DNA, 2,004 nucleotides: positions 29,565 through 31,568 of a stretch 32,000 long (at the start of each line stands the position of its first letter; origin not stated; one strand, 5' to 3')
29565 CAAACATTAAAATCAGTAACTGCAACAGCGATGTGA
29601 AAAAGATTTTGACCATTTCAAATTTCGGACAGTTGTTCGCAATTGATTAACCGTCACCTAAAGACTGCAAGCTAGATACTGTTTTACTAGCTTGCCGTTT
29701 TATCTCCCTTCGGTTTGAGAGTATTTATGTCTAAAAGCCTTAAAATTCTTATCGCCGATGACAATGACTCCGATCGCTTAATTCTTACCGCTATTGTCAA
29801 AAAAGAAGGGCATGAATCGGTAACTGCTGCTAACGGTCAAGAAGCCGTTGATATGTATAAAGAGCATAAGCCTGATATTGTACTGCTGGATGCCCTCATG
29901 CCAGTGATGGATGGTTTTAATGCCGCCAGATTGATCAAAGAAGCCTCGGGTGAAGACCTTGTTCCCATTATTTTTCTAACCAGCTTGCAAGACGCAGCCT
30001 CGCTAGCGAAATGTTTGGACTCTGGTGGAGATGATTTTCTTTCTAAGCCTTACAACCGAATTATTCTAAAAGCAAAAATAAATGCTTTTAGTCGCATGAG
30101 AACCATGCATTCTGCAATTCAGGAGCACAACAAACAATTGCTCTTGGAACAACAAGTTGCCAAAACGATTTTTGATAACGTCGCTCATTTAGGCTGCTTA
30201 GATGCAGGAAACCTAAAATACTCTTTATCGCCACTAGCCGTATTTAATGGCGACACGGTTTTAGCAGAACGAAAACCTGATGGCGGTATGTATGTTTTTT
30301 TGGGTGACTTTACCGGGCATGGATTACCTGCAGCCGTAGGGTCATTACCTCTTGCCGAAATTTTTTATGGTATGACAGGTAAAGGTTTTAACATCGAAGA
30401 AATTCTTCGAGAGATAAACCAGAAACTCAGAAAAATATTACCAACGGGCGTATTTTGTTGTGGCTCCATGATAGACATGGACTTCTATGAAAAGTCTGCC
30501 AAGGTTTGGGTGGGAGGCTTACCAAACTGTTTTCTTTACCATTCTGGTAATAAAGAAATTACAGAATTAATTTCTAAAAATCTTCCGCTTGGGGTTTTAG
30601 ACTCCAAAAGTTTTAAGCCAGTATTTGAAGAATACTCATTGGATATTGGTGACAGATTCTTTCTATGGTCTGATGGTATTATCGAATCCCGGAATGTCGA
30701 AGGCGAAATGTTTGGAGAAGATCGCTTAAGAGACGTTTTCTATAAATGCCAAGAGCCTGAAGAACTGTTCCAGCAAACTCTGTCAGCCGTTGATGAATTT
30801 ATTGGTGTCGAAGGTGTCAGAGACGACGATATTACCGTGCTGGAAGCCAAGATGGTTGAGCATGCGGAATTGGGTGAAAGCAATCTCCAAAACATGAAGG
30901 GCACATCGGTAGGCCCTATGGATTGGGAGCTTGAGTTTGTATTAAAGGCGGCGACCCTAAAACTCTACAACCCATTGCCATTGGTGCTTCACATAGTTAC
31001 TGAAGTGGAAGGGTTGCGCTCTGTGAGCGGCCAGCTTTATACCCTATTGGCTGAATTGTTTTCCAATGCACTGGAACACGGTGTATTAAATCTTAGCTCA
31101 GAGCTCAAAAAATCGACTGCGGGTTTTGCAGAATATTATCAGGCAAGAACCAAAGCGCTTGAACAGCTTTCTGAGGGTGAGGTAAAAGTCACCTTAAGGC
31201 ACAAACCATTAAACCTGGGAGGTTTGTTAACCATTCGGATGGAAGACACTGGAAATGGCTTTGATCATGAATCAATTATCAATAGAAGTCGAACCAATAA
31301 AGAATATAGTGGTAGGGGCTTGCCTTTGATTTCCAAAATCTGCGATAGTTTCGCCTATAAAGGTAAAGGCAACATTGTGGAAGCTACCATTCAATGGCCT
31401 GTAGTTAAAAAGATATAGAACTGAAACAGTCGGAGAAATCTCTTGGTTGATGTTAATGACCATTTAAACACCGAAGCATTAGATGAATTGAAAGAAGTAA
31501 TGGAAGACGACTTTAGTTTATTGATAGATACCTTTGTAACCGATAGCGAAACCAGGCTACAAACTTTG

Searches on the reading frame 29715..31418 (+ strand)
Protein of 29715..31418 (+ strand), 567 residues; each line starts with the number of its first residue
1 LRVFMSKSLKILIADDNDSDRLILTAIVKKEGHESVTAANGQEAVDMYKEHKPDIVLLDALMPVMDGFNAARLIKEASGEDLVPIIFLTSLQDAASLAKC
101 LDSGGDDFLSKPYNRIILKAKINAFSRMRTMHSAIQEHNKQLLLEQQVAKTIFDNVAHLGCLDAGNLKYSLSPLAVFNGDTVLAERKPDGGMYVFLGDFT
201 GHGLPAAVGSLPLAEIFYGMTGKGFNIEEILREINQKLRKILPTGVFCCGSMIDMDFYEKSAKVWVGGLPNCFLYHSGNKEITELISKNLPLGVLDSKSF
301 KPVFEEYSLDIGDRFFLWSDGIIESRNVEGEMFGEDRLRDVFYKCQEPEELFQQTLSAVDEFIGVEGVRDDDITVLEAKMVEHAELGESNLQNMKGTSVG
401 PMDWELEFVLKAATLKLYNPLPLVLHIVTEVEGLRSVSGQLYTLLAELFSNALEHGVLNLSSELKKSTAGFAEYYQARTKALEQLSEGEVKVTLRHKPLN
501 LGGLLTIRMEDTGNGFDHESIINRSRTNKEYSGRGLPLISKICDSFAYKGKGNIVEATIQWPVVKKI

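Call 4: search_protein_families(library=pfam, proteins=[window:29715-31418:+])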
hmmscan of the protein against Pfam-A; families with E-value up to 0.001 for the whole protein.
window:29715-31418:+ (567 aa): 4 families
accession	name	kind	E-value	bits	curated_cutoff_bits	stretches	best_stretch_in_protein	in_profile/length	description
PF07228.17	SpoIIE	-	2.8e-37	129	25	1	188-379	1-190/192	Stage II sporulation protein E (SpoIIE)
PF00072.30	Response_reg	-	1.6e-23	83.4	30.2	1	11-122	1-110/111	Response regulator receiver domain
PF13581.12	HATPase_c_2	-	2.1e-08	34.7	27.4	1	444-558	35-126/127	Histidine kinase-like ATPase domain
PF02518.31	HATPase_c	-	2.8e-05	25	26.4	1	440-544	5-85/111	Histidine kinase-, DNA gyrase B-, and HSP90-like ATPase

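Call 15: find_homologous_proteins(query=window:29727-31415:+, max_evalue=1e-20)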
Query window:29727-31415:+ (563 aa): 5703 proteins with E <= 1e-20 among 8000 candidates; the best 120 are listed.
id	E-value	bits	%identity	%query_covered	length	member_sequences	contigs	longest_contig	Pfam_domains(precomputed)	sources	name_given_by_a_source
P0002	0.0e+0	1267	100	100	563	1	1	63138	PF13581.13,PF00072.31,PF07228.18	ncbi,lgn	-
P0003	2.1e-254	863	67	99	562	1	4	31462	PF13581.13,PF00072.31,PF07228.18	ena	-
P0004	1.8e-243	827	64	100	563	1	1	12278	PF13581.13,PF00072.31,PF07228.18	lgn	-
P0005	2.4e-237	807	62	100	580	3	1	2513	PF13581.13,PF02518.32,PF00072.31,PF07228.18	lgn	-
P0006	1.4e-234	798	61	100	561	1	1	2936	PF13581.13,PF00072.31,PF07228.18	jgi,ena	-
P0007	8.3e-233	792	61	100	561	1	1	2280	PF13581.13,PF02518.32,PF00072.31,PF07228.18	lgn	-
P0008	6.9e-232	789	61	100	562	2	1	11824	PF13581.13,PF00072.31,PF07228.18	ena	-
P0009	1.9e-231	788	60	99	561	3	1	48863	PF13581.13,PF02518.32,PF00072.31,PF07228.18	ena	-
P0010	1.8e-229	781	62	99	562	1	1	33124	PF13581.13,PF00072.31,PF07228.18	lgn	-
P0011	3.0e-229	780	60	98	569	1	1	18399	PF13581.13,PF00072.31,PF07228.18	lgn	-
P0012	1.1e-228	778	60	99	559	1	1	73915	PF13581.13,PF00072.31,PF07228.18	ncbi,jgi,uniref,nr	ncbi:fused response regulator/phosphatase [Reinekea sp.]|jgi:CheY-like chemotaxis protein|uniref:ATP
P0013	9.4e-228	775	61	99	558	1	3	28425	PF13581.13,PF00072.31,PF07228.18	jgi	jgi:CheY-like chemotaxis protein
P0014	2.2e-227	774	60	100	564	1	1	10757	PF13581.13,PF00072.31,PF07228.18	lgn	-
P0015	8.9e-226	769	60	100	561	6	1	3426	PF13581.13,PF00072.31,PF07228.18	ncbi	-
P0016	4.6e-225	766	60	99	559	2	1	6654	PF13581.13,PF00072.31,PF07228.18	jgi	jgi:DNA-binding response OmpR family regulator/anti-sigma regulatory factor (Ser/Thr protein kinase)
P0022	3.6e-223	760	58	99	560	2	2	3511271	PF13581.13,PF00072.31,PF07228.18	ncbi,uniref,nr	ncbi:fused response regulator/phosphatase [Reinekea marina]|uniref:SpoIIE family protein phosphatase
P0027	1.1e-221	755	59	100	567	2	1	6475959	PF13581.13,PF02518.32,PF00072.31,PF07228.18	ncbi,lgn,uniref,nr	ncbi:ATP-binding SpoIIE family protein phosphatase [Gynuella sunshinyii]|uniref:Response regulator c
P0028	4.5e-220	750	60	99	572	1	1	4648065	PF13581.13,PF00072.31,PF07228.18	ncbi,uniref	ncbi:ATP-binding SpoIIE family protein phosphatase [Marinicellulosiphila megalodicopiae]|uniref:ATP-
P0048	4.8e-215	733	59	99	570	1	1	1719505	PF13581.13,PF02518.32,PF00072.31,PF07228.18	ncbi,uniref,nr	ncbi:fused response regulator/phosphatase [Saccharospirillum sp. MSK14-1]|uniref:ATP-binding SpoIIE 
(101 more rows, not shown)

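Call 17: find_encoding_contigs(protein=P0003, flank=10000, max_places=2)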
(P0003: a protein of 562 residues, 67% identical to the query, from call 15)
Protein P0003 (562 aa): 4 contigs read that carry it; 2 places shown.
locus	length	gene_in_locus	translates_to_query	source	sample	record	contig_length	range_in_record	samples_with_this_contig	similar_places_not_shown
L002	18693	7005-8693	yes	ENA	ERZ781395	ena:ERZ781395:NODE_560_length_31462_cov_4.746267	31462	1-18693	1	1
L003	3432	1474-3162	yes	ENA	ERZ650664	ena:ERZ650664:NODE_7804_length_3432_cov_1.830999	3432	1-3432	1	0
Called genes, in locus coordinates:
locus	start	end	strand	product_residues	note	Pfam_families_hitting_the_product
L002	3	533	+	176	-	?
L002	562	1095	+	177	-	PF01584:CheW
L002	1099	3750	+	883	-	PF00989:PAS, PF08448:PAS_4 (faint), PF13188:PAS_8 (faint), PF13426:PAS_9, PF08447:PAS_3, PF18947:HAMP_2 (weak), PF00015:MCPsignal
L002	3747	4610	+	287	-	PF03705:CheR_N, PF01739:CheR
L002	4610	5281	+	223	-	PF03975:CheD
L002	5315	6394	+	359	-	PF00072:Response_reg, PF01339:CheB_methylest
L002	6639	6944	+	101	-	PF01740:STAS, PF13466:STAS_2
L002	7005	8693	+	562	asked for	PF00072:Response_reg, PF07228:SpoIIE, PF13581:HATPase_c_2 (weak)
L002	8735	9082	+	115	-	PF01627:Hpt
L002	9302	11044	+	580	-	PF02120:Flg_hook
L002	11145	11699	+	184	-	PF03748:FliL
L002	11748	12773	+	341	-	PF02154:FliM, PF01052:FliMN_C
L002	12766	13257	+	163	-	PF28396:SepQ_C (weak), PF01052:FliMN_C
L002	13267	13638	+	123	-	PF04347:FliO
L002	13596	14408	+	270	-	PF00813:FliP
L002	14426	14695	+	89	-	PF01313:Bac_export_3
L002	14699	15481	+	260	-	PF01311:Bac_export_1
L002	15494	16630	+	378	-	PF01312:Bac_export_2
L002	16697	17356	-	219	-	-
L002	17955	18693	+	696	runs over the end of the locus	PF05496:RuvB_N (weak), PF13177:DNA_pol3_delta2, PF13191:AAA_16 (faint), PF00004:AAA, PF13401:AAA_22 (weak), PF22608:DNAX_ATPase_lid, PF12169:DNA_pol3_gamma3, PF12170:DNA_pol3_tau_5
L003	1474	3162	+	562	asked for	PF00072:Response_reg, PF07228:SpoIIE, PF13581:HATPase_c_2 (weak)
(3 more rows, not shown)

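Call 18: find_encoding_contigs(protein=P0022, flank=10000, max_places=1)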
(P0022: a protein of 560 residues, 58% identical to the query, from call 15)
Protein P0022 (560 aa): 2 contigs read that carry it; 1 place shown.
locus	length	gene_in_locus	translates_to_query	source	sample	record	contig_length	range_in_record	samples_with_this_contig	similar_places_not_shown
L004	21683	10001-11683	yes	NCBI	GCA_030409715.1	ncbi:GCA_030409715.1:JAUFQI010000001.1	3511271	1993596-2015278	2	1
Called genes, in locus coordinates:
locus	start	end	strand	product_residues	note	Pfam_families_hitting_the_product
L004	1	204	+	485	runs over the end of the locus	PF06490:FleQ, PF00158:Sigma54_activat, PF14532:Sigma54_activ_2, PF07728:AAA_5, PF25601:AAA_lid_14, PF02954:HTH_8, PF18024:HTH_50 (weak)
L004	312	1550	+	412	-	PF13589:HATPase_c_3 (faint), PF00512:HisKA, PF02518:HATPase_c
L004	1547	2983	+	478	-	PF00072:Response_reg, PF00158:Sigma54_activat, PF14532:Sigma54_activ_2, PF00004:AAA (weak), PF07724:AAA_2 (weak), PF07728:AAA_5 (weak), PF25601:AAA_lid_14, PF02954:HTH_8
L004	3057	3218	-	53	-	-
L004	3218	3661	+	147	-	PF02049:FliE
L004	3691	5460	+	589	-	PF01514:YscJ_FliF, PF08345:YscJ_FliF_C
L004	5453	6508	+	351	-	PF03448:MgtE_N (faint), PF14842:FliG_N, PF14841:FliG_M, PF01706:FliG_C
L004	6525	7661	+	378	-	PF02108:FliH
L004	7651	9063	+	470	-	PF00006:ATP-synt_ab, PF18269:T3SS_ATPase_C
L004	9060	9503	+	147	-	PF02050:FliJ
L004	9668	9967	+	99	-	PF01740:STAS, PF13466:STAS_2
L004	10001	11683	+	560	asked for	PF00072:Response_reg, PF07228:SpoIIE, PF13581:HATPase_c_2 (weak)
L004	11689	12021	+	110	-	PF01627:Hpt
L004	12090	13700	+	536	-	PF02120:Flg_hook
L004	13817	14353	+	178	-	PF03748:FliL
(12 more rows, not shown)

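Call 19: find_encoding_contigs(protein=P0027, flank=10000, max_places=1)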
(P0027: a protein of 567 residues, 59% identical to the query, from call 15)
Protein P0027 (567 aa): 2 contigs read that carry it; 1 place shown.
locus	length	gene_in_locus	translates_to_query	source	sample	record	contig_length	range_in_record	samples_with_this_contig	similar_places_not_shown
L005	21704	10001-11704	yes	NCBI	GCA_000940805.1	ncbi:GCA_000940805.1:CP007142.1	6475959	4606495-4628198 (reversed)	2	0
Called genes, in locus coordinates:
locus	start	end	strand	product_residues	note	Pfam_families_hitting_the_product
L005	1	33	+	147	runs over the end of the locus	PF02050:FliJ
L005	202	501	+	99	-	PF01740:STAS, PF13466:STAS_2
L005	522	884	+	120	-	PF00072:Response_reg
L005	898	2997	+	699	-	PF01627:Hpt, PF02895:H-kinase_dim, PF02518:HATPase_c, PF01584:CheW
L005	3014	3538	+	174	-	PF01584:CheW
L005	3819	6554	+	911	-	PF13188:PAS_8 (faint), PF00672:HAMP (faint), PF18947:HAMP_2, PF00015:MCPsignal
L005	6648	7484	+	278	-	PF03705:CheR_N, PF01739:CheR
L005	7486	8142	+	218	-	PF03975:CheD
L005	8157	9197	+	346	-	PF00072:Response_reg, PF01339:CheB_methylest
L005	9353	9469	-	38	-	-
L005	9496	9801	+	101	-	PF01740:STAS, PF13466:STAS_2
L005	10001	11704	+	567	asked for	PF00072:Response_reg, PF02518:HATPase_c (faint), PF07228:SpoIIE, PF13581:HATPase_c_2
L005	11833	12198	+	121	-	PF01627:Hpt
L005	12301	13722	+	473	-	PF02120:Flg_hook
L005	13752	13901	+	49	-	-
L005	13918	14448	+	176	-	PF03748:FliL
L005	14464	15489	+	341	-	PF02154:FliM, PF01052:FliMN_C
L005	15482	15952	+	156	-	PF28396:SepQ_C (weak), PF01052:FliMN_C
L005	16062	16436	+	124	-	PF04347:FliO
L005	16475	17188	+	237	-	PF00813:FliP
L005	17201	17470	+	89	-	PF01313:Bac_export_3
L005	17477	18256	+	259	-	PF01311:Bac_export_1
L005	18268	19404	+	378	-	PF01312:Bac_export_2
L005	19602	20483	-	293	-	PF00126:HTH_1, PF03466:LysR_substrate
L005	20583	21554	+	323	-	PF00248:Aldo_ket_red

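Call 21: find_related_loci(query=A1, collection=genome_contigs, flank=10000)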
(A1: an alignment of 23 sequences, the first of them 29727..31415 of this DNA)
Query A1 (563 aa) in genome_contigs; peptide patterns used: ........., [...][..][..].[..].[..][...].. (x = any residue, [..] = any of these).
600 stretches matched a pattern (row limit reached: there are more); 598 encode a relative of the query (tblastn E <= 1e-3); the best 80 are kept; 80 distinct loci.
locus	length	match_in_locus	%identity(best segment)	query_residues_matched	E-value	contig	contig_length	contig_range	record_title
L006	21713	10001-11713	52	4-562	0e+0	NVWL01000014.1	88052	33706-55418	MAG: Oceanobacter sp. isolate NORP38 Contig_source1382A_677, whole genome shotgun sequence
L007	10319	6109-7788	50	5-557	0e+0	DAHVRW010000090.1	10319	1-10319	MAG TPA_asm: Marinimicrobium sp. isolate clean655 NODE_90_length_10319_cov_2.960359, whole genome shotgun sequence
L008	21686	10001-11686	48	1-559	2e-175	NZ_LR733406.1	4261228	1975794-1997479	Pseudomonas sp. 8AS isolate Pseudomonas sp. 8AS, whole genome shotgun sequence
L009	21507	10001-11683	47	3-559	7e-175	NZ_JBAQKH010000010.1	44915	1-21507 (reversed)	MAG: Pseudomonas sp. isolate MFD06452_ilm_asm_bin10 k127_14921, whole genome shotgun sequence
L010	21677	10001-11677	47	3-557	9e-174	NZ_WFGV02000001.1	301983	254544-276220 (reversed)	Pseudomonas sp. TNT3 NODE_1_length_301983_cov_69.408784, whole genome shotgun sequence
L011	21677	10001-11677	46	3-557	1e-168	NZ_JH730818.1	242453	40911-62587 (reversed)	Pseudomonas gingeri NCPPB 3146 = LMG 5327 strain NCPPB 3146 scf_18585_378, whole genome shotgun sequence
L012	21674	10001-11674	47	1-557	2e-168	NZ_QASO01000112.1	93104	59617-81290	Ectopseudomonas oleovorans strain JCM 14246 112, whole genome shotgun sequence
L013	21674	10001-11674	45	2-559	1e-167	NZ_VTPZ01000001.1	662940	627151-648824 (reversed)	Pseudomonas profundi strain M5 Scaffold1, whole genome shotgun sequence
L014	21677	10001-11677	45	3-557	3e-165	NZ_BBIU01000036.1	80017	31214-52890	Pseudomonas parafulva NBRC 16636 = DSM 17004 strain NBRC 16636, whole genome shotgun sequence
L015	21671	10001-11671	45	5-557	6e-157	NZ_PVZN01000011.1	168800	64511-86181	Pseudomonas sp. BBP2017 NODE_11_length_168800_cov_26.931999, whole genome shotgun sequence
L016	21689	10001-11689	47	1-559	9e-175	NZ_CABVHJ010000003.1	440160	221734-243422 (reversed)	Pseudomonas fluorescens isolate PS655, whole genome shotgun sequence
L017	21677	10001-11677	53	4-557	0e+0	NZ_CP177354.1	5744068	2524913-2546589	Pokkaliibacter plantistimulans strain L1E11 chromosome, complete genome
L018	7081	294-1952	41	10-557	2e-143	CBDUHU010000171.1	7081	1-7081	MAG TPA_asm: uncultured Kangiellaceae bacterium isolate SRR22808129_binner12_Refined_85 genome assembly, contig: ERZ2504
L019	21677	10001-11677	40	5-559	2e-141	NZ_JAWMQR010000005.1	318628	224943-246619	Halioxenophilus sp. WMMB6 NODE_5_length_318628_cov_28.326652, whole genome shotgun sequence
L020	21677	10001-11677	47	5-559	6e-174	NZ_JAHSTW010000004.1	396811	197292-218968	Pseudomonas siliginis strain SWRI31 4, whole genome shotgun sequence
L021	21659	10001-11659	33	3-553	2e-85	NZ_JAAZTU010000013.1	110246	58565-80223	Vibrio aestuarianus strain LMG 7909 NODE_13_length_110246_cov_53.204279, whole genome shotgun sequence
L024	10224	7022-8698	36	5-557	3e-116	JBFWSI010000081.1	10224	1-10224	MAG: Gammaproteobacteria bacterium isolate CA_2019_TPBF_226 NODE_27112_length_10224_cov_3.433594_TPBF, whole genome shot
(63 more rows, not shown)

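Call 26: search_protein_families(library=ncbifam, proteins=[window:29727-31418:+], max_evalue=0.00001)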
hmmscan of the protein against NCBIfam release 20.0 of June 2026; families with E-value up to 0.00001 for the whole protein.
window:29727-31418:+ (563 aa): 85 families (the best 25 are shown)
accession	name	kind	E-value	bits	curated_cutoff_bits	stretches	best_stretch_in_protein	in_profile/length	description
NF007135.0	PRK09581.1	equivalog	4.1e-31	108.3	474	1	6-136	4-134/457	PleD family two-component system response regulator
NF040689.1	MtrAB_MtrA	equivalog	3.9e-25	88.5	300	1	7-133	1-119/219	MtrAB system response regulator MtrA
NF045944.1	ResRegRpaBCyano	equivalog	9.5e-25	87.3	330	1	8-137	1-128/229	response regulator transcription factor RpaB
TIGR02154.1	PhoB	equivalog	9.8e-23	80.6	296.2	1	5-140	3-139/226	phosphate regulon transcriptional regulator PhoB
NF008469.0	PRK11361.1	equivalog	1.5e-21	76.6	714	1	3-148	3-146/461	acetoacetate metabolism transcriptional regulator AtoC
NF033120.0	vanR_FM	exception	2.3e-21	76.5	460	1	3-141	2-136/231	vancomycin resistance response regulator transcription factor, VanR-F/VanR-M family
NF041733.1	resp_reg_CseB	equivalog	3.7e-21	75.5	350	1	6-136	2-129/228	two-component system response regulator CseB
NF041880.1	EPS_EpsF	equivalog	1.9e-19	69.5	900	1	11-139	2-131/492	response regulator EpsF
NF053854.1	RespRegPhoBBctds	equivalog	2.7e-19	69.4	270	1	7-137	1-131/225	two-component system response regulator PhoB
NF040534.1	resp_reg_YycF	equivalog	4.7e-19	68.6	340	1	6-135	2-127/231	response regulator YycF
NF008318.0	PRK11107.1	equivalog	6.2e-19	67.6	890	1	3-140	666-803/920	two-component sensor histidine kinase BarA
NF041367.1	CheY_Halo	equivalog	7.9e-19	68.1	200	1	7-114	1-106/114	chemotaxis protein CheY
NF051850.1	RespRegRprY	equivalog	9.4e-19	67.7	370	1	1-124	1-122/234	response regulator transcription factor RprY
NF007005.1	PRK09468.1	equivalog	8.4e-17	61.4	331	1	4-128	3-125/237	osmolarity response regulator transcription factor OmpR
NF001965.0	PRK00742.1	subfamily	1.9e-16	60.2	293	1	3-120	2-120/357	chemotaxis-specific protein-glutamate methyltransferase CheB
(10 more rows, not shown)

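Call 28: search_solved_structures(query=window:29727-31418:+, max_evalue=0.001)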
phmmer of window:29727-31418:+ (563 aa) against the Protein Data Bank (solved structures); distinct sequences matched with E-value up to 0.001: 261 (the best 60 are shown).
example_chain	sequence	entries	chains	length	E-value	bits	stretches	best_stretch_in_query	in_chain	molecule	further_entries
9g85_A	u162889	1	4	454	7.7e-23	84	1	4-131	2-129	Response regulator PleD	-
2wb4_A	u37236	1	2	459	7.8e-23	84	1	4-131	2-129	DIGUANYLATE CYCLASE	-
9g86_A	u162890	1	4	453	1e-22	83.6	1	5-131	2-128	Response regulator PleD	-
1w25_A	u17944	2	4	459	1.1e-22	83.6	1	5-131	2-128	STALKED-CELL DIFFERENTIATION CONTROLLING PROTEIN | RESPONSE REGULATOR PLED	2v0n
1nxo_A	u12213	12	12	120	6.1e-18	67.9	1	6-123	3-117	DNA-binding response regulator | Response regulator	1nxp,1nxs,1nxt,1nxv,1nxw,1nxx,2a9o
6eb7_A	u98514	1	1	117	1e-17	67.2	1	6-123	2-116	DNA-binding response regulator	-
9xzo_A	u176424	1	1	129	1.1e-17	67.1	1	6-120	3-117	De novo protein M1X0B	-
3nhz_A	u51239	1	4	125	2.8e-17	65.7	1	6-122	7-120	Two component system transcriptional regulator mtrA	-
8fk2_A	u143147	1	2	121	5.3e-17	64.8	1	6-123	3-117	Putative response regulator CovR VicR-like protein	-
2gwr_A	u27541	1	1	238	1.3e-16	63.5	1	6-123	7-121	DNA-binding response regulator mtrA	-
3gt7_A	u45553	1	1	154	1.6e-16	63.2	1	5-119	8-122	Sensor protein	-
4ja2_A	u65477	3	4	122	3.3e-16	62.2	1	4-110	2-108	Response regulator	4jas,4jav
9ji3_J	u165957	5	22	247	3.4e-16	62.1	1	5-123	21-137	DNA-binding response regulator | Possible two component system response transcriptional positive regulator PhoP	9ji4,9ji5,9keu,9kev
3r0j_A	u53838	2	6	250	3.5e-16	62.1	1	5-123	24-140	POSSIBLE TWO COMPONENT SYSTEM RESPONSE TRANSCRIPTIONAL POSITIVE REGULATOR PHOP | Response regulator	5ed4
12aw_A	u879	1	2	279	6.5e-16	61.2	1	4-127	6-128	HYBRID TWO-COMPONENT SYSTEM PROTEIN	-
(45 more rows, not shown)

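Call 29: find_encoding_contigs(protein=P0010, flank=10000, max_places=1)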
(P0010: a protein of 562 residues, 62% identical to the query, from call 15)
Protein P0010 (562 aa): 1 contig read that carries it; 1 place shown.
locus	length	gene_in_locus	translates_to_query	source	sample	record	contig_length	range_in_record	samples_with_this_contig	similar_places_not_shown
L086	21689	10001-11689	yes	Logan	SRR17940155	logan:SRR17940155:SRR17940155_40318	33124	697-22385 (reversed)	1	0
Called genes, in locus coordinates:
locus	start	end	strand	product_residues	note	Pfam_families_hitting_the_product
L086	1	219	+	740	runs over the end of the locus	PF01627:Hpt, PF02895:H-kinase_dim, PF02518:HATPase_c, PF01584:CheW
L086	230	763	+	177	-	PF01584:CheW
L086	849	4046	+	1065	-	PF00672:HAMP (weak), PF00989:PAS (faint), PF08448:PAS_4 (faint), PF13188:PAS_8 (faint), PF13426:PAS_9 (faint), PF18947:HAMP_2, PF00015:MCPsignal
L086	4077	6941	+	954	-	PF00989:PAS (faint), PF08448:PAS_4 (faint), PF13426:PAS_9 (faint), PF13188:PAS_8 (weak), PF18947:HAMP_2, PF00015:MCPsignal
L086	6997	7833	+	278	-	PF03705:CheR_N, PF01739:CheR, PF08242:Methyltransf_12 (faint)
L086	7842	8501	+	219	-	PF03975:CheD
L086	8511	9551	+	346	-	PF00072:Response_reg, PF01339:CheB_methylest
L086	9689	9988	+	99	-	PF01740:STAS, PF13466:STAS_2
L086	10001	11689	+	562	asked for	PF00072:Response_reg, PF07228:SpoIIE, PF13581:HATPase_c_2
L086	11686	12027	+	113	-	PF01627:Hpt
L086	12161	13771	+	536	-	PF02120:Flg_hook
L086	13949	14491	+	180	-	PF03748:FliL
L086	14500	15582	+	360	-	PF02154:FliM, PF01052:FliMN_C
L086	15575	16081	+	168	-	PF28396:SepQ_C (weak), PF01052:FliMN_C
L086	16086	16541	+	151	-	PF04347:FliO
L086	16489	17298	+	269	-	PF00813:FliP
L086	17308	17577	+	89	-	PF01313:Bac_export_3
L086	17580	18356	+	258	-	PF01311:Bac_export_1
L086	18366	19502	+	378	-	PF01312:Bac_export_2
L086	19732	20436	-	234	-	PF07786:HGSNAT_cat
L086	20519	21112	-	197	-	-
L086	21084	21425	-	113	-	-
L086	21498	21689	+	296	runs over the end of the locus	?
